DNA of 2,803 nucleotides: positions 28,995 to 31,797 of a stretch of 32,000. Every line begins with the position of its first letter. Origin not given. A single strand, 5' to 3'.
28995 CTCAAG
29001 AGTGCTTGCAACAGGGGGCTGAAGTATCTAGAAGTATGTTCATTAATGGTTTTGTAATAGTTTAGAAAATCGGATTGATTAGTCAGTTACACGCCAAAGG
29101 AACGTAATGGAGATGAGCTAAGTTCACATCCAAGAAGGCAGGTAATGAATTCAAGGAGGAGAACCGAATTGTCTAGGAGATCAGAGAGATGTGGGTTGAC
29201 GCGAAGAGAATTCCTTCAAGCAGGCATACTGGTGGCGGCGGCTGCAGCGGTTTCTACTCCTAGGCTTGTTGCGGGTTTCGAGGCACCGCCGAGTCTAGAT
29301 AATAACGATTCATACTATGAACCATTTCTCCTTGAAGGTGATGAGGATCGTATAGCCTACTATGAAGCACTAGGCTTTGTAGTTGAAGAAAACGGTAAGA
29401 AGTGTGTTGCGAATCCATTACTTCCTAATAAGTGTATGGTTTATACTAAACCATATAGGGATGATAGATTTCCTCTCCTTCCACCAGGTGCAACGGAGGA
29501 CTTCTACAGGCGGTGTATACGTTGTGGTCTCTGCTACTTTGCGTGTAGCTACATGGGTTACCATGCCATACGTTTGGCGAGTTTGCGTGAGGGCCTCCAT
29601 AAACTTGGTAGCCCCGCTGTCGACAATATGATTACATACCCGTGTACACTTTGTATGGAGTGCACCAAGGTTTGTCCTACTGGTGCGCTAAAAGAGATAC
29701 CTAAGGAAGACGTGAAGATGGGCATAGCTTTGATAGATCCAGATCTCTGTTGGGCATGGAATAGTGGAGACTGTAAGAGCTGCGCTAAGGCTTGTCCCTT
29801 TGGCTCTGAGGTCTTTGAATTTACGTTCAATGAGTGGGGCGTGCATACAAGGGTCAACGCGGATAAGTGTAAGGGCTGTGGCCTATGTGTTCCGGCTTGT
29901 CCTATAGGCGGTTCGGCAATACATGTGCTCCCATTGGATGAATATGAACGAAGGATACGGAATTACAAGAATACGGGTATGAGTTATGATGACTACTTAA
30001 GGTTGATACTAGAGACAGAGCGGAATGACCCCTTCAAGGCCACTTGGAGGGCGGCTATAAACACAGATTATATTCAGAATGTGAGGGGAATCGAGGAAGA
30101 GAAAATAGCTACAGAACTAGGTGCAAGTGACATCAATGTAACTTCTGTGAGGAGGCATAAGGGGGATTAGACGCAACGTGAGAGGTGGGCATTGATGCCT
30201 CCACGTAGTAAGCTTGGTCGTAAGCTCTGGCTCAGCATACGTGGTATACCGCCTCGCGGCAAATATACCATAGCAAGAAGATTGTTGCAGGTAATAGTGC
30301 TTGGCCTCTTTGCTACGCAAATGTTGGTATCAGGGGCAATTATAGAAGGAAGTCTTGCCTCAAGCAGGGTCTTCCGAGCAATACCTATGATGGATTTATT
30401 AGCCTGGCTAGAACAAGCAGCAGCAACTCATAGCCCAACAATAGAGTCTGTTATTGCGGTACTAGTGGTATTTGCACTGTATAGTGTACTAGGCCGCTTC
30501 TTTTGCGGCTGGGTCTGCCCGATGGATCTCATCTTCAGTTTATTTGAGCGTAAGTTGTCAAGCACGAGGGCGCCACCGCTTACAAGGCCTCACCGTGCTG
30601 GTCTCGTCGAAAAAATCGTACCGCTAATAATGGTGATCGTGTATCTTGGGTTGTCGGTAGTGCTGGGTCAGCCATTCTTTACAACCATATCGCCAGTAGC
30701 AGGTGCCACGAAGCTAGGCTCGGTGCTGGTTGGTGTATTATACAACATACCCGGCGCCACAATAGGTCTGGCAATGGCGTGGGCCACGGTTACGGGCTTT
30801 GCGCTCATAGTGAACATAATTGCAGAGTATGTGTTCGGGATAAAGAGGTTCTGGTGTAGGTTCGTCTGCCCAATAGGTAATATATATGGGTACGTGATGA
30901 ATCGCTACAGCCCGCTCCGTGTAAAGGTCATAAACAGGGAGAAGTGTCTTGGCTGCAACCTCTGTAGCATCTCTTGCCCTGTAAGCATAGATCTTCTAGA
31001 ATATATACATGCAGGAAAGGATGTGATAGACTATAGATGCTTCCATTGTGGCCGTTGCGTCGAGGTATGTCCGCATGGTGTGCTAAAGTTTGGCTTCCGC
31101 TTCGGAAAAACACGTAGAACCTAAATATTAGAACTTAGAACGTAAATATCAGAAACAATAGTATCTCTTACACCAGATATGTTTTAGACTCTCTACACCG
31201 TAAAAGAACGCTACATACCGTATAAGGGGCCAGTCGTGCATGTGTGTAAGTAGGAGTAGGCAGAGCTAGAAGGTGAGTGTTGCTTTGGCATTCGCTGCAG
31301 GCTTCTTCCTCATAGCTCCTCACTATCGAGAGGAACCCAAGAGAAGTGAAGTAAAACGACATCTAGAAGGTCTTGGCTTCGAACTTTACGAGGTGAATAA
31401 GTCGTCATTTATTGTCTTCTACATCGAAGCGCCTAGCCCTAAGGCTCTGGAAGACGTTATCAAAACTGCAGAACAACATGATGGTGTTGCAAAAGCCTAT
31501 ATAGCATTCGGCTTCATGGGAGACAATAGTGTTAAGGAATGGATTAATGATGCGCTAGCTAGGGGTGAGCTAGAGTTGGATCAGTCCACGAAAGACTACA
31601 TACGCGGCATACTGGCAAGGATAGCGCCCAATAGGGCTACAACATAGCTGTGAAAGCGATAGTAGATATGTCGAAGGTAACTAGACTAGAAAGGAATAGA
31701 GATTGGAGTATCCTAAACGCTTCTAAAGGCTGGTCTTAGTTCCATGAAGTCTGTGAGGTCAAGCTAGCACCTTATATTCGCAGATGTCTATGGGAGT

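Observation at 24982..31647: Nap-type (NapA-NapG-NapH) oxidoreductase module in an archaeal genome, without NapB or NapC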

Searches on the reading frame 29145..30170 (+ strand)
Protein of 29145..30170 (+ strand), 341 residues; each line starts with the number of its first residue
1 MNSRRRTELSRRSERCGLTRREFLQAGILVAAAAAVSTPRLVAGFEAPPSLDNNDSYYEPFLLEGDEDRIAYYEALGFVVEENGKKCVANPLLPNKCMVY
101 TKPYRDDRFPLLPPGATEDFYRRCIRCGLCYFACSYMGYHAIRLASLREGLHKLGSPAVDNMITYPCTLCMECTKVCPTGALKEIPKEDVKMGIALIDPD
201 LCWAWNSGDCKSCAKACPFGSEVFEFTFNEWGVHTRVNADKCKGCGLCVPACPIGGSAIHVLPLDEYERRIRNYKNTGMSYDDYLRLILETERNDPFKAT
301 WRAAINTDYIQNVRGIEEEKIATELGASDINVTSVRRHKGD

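Call 3: search_protein_families(library=pfam, proteins=[window:29145-30170:+], max_evalue=0.01)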
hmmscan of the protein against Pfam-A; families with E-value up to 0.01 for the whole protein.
window:29145-30170:+ (341 aa): 14 families
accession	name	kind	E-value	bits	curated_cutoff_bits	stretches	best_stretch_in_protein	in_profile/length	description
PF12838.12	Fer4_7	-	4e-17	62.9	27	3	167-220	2-51/52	4Fe-4S dicluster domain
PF12837.12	Fer4_6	-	2.9e-16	59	25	2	236-254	3-21/24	4Fe-4S binding domain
PF00037.32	Fer4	-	3.1e-16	58.9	21.1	2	237-255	3-21/24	4Fe-4S binding domain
PF14697.11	Fer4_21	-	2.3e-15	56.9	35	2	209-254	10-53/59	4Fe-4S dicluster domain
PF13183.11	Fer4_8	-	1.8e-13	51.3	27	1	122-180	3-67/68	4Fe-4S dicluster domain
PF13237.11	Fer4_10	-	3.5e-12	46.5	25.5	2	197-253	4-53/53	4Fe-4S dicluster domain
PF12797.12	Fer4_2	-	1.4e-11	43.9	24.5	2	235-253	3-21/22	4Fe-4S binding domain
PF13484.11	Fer4_16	-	2.1e-11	44.8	30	1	167-188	2-22/66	4Fe-4S double cluster binding domain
PF12800.12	Fer4_4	-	1.3e-10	41.1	24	1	240-253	2-15/17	4Fe-4S binding domain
PF13187.11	Fer4_9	-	1.5e-10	41.4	27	2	209-253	4-48/52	4Fe-4S dicluster domain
PF12798.12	Fer4_3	-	2.1e-06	28.6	27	0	167-181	1-15/15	4Fe-4S binding domain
PF13534.11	Fer4_17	-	4.5e-06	27.6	22.2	1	123-180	1-59/61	4Fe-4S dicluster domain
PF25160.1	LdpA_Fe-S-bd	-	0.0027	17.9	27.6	1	210-255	5-41/49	LdpA Fe-S cluster-binding domain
PF10518.14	TAT_signal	-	0.0035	17.7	22.7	1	18-36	2-20/21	TAT (twin-arginine translocation) pathway signal sequence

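Call 4: search_protein_families(library=ncbifam, proteins=[window:29145-30170:+], max_evalue=0.01)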
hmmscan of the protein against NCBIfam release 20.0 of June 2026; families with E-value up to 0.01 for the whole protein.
window:29145-30170:+ (341 aa): 53 families (the best 25 are shown)
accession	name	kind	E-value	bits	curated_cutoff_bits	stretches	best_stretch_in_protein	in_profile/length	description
NF007012.0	PRK09476.1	equivalog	3.3e-27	95.3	269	1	102-279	37-223/254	ferredoxin-type protein NapG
TIGR00397.1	mauM_napG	subfamily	1.7e-19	70.3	178.85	1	95-265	25-200/213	MauM/NapG family ferredoxin-type protein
TIGR00402.1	napF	equivalog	8.2e-11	42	102.2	1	118-255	31-146/149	ferredoxin-type protein NapF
NF006183.0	PRK08318.1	equivalog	2.3e-09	36.5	335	2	123-182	343-394/422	NAD-dependent dihydropyrimidine dehydrogenase subunit PreA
NF040763.1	FeFe_hydrog_A6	exception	3.6e-09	35.5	765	1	122-187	145-210/571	NADH-dependent [FeFe] hydrogenase, group A6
TIGR02512.1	FeFe_hydrog_A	subfamily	4.3e-09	35.7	405.95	1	122-187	7-72/375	[FeFe] hydrogenase, group A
TIGR01971.1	NuoI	subfamily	5.5e-09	35.7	113.05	2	122-186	42-102/121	NADH-quinone oxidoreductase, chain I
NF058577.1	FdxA_fam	equivalog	1.2e-08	35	65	1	162-220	4-51/52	4Fe-4S ferredoxin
NF007382.0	PRK09898.1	equivalog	7.4e-07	28.9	213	1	120-191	152-207/208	ferredoxin-like protein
NF045874.1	Vhu_polyferre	exception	7.6e-07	28.2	600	1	165-221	30-75/381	F420-non-reducing hydrogenase associated-polyferredoxin VhuB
NF009945.0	PRK13409.1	equivalog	1.9e-06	26.9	469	1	192-278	2-87/592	ribosome biogenesis/translation initiation ATPase RLI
NF042909.1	FMH_DH_FwdF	exception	3.4e-06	26.4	375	1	123-255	56-193/336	tungsten-dependent formylmethanofuran dehydrogenase subunit FwdF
TIGR01944.1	rnfB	subfamily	7.9e-06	25.5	68.7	1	193-265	106-168/190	RnfABCDGE type electron transport complex subunit B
NF004536.0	PRK05888.1-1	equivalog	1.1e-05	24.8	212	1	210-285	63-136/180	NADH-quinone oxidoreductase subunit NuoI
NF038355.1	FDH3_beta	equivalog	1.5e-05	25.1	240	1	122-224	10-103/180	formate dehydrogenase FDH3 subunit beta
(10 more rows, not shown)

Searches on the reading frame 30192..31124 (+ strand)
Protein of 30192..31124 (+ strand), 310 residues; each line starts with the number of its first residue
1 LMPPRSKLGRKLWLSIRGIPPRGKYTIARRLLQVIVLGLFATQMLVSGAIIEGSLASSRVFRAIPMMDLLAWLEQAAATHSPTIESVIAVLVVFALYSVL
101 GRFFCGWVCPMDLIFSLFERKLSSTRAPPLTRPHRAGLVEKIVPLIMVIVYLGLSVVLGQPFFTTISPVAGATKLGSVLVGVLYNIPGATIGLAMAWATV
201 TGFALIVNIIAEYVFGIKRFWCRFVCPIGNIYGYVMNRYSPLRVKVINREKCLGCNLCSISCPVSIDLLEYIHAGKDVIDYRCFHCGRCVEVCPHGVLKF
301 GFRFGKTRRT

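Call 3: search_protein_families(library=pfam, proteins=[window:30192-31124:+], max_evalue=0.01)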
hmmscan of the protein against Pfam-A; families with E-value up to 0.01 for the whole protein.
window:30192-31124:+ (310 aa): 14 families
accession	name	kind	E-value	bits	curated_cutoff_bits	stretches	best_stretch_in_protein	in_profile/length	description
PF12801.12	Fer4_5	-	1.5e-11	44.5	22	2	86-121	5-40/48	4Fe-4S binding domain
PF00037.32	Fer4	-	5.1e-11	42.3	21.1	2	281-298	6-23/24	4Fe-4S binding domain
PF12838.12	Fer4_7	-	1.7e-10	41.7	27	2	282-303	1-22/52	4Fe-4S dicluster domain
PF13237.11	Fer4_10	-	5.6e-10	39.4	25.5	1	246-294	3-53/53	4Fe-4S dicluster domain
PF14697.11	Fer4_21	-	2.2e-09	37.7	35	1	246-295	2-53/59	4Fe-4S dicluster domain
PF25160.1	LdpA_Fe-S-bd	-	6.4e-08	32.7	27.6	1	276-298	21-43/49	LdpA Fe-S cluster-binding domain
PF12837.12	Fer4_6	-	1e-06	28.9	25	2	282-298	8-24/24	4Fe-4S binding domain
PF13187.11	Fer4_9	-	2.4e-06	27.9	27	1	251-297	1-51/52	4Fe-4S dicluster domain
PF12797.12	Fer4_2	-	7.2e-06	26.1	24.5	2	245-264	3-22/22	4Fe-4S binding domain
PF12800.12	Fer4_4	-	8.4e-06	26.1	24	1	281-294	2-15/17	4Fe-4S binding domain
PF13183.11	Fer4_8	-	4.5e-05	24.3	27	0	250-297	3-68/68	4Fe-4S dicluster domain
PF13484.11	Fer4_16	-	0.00016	22.8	30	1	282-300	1-19/66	4Fe-4S double cluster binding domain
PF12798.12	Fer4_3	-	0.00019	22.5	27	1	283-296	1-14/15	4Fe-4S binding domain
PF13534.11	Fer4_17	-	0.0002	22.3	22.2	0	281-297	44-60/61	4Fe-4S dicluster domain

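Call 4: search_protein_families(library=ncbifam, proteins=[window:30192-31124:+], max_evalue=0.01)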
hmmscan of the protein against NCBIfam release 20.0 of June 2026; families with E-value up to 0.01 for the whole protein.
window:30192-31124:+ (310 aa): 59 families (the best 25 are shown)
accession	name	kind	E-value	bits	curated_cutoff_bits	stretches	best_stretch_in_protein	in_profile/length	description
NF007013.0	PRK09477.1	equivalog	4.4e-44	150.7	234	1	23-307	22-283/286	quinol dehydrogenase ferredoxin subunit NapH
TIGR02163.1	napH_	subfamily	9.5e-42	143.3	213.05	1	25-300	1-253/255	NapH/MauN family ferredoxin-type protein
NF006221.0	PRK08348.1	subfamily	2.7e-08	33.6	124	1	246-300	40-94/136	NADH-plastoquinone oxidoreductase subunit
NF007382.0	PRK09898.1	equivalog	4.8e-08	32.8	213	1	217-299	126-199/208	ferredoxin-like protein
TIGR03287.1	methan_mark_16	hypoth_equivalog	9.5e-08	30.9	363.95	1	242-300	295-349/391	methanogenesis marker 16 metalloprotein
TIGR01971.1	NuoI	subfamily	1.5e-07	31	113.05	1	246-306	39-106/121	NADH-quinone oxidoreductase, chain I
NF009053.0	PRK12387.1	subfamily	2.1e-07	30.9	204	1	248-300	36-92/180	formate hydrogenlyase complex iron-sulfur subunit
TIGR02700.1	flavo_MJ0208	hypoth_equivalog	3.3e-07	29.8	251.35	1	205-301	110-197/234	dihydromethanopterin reductase (acceptor)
NF038196.1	ferrodoxin_EFR1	subfamily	5e-07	30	75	1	236-302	170-233/242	EFR1 family ferrodoxin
TIGR02745.1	ccoG_rdxA_fixG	equivalog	5.9e-07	28.8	316.7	1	87-300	59-274/435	cytochrome c oxidase accessory protein CcoG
NF004537.0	PRK05888.1-3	equivalog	7.2e-07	28.9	163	1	250-298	68-130/204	NADH-quinone oxidoreductase subunit NuoI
NF040864.1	HgcB_ferredoxin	equivalog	9.4e-07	28.6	99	1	280-300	13-33/93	mercury methylation ferredoxin HgcB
TIGR03294.1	FrhG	equivalog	1.3e-06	28.3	245.5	1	242-296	166-218/228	coenzyme F420 hydrogenase subunit gamma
NF005505.0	PRK07118.1-4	equivalog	2.2e-06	27.3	378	1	241-298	207-262/265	Fe-S cluster domain-containing protein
NF003475.0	PRK05113.1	equivalog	2.4e-06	27.5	203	1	240-297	103-159/190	electron transport complex subunit RsxB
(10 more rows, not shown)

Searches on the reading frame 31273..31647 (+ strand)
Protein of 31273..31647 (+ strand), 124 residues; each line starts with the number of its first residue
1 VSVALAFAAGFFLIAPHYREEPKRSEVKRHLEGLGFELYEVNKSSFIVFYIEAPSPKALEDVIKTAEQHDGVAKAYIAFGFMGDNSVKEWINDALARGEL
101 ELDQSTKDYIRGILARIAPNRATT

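Call 3: search_protein_families(library=pfam, proteins=[window:31273-31647:+], max_evalue=0.01)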
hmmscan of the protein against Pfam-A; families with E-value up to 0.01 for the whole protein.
window:31273-31647:+ (124 aa): 1 family
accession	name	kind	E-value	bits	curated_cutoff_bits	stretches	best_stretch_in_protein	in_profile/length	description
PF03927.19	NapD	-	0.0044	17.5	28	1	23-79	14-71/76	NapD protein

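Call 4: search_protein_families(library=ncbifam, proteins=[window:31273-31647:+], max_evalue=0.01)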
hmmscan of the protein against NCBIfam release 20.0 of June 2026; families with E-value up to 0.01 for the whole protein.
window:31273-31647:+ (124 aa): 0 families

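Call 61: search_protein_families(library=pfam, alignment_id=A4, max_evalue=0.1)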
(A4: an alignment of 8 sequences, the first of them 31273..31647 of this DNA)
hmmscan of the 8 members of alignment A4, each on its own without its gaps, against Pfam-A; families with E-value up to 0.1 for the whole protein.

A. member 1, window:31273-31647:+ (124 aa): 3 families
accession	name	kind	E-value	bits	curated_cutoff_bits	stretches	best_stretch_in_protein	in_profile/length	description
PF03927.19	NapD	-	0.0044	17.5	28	1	23-79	14-71/76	NapD protein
PF22776.1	K_trans_C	-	0.019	15.2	24.8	1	56-112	43-100/151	K+ potassium transporter C-terminal domain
PF13552.11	DUF4127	-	0.025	13.6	27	1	15-65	272-318/489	Protein of unknown function (DUF4127)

B. families by the number of members that match (of 8 scanned): 5 families
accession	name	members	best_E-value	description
PF03927.19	NapD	8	0.0013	NapD protein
PF22776.1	K_trans_C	3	0.019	K+ potassium transporter C-terminal domain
PF22470.1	Histone_HNS_N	1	0.019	H-NS histone-like proteins, N-terminal domain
PF13552.11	DUF4127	1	0.025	Protein of unknown function (DUF4127)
PF20335.4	DUF6630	1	0.057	Domain of unknown function (DUF6630)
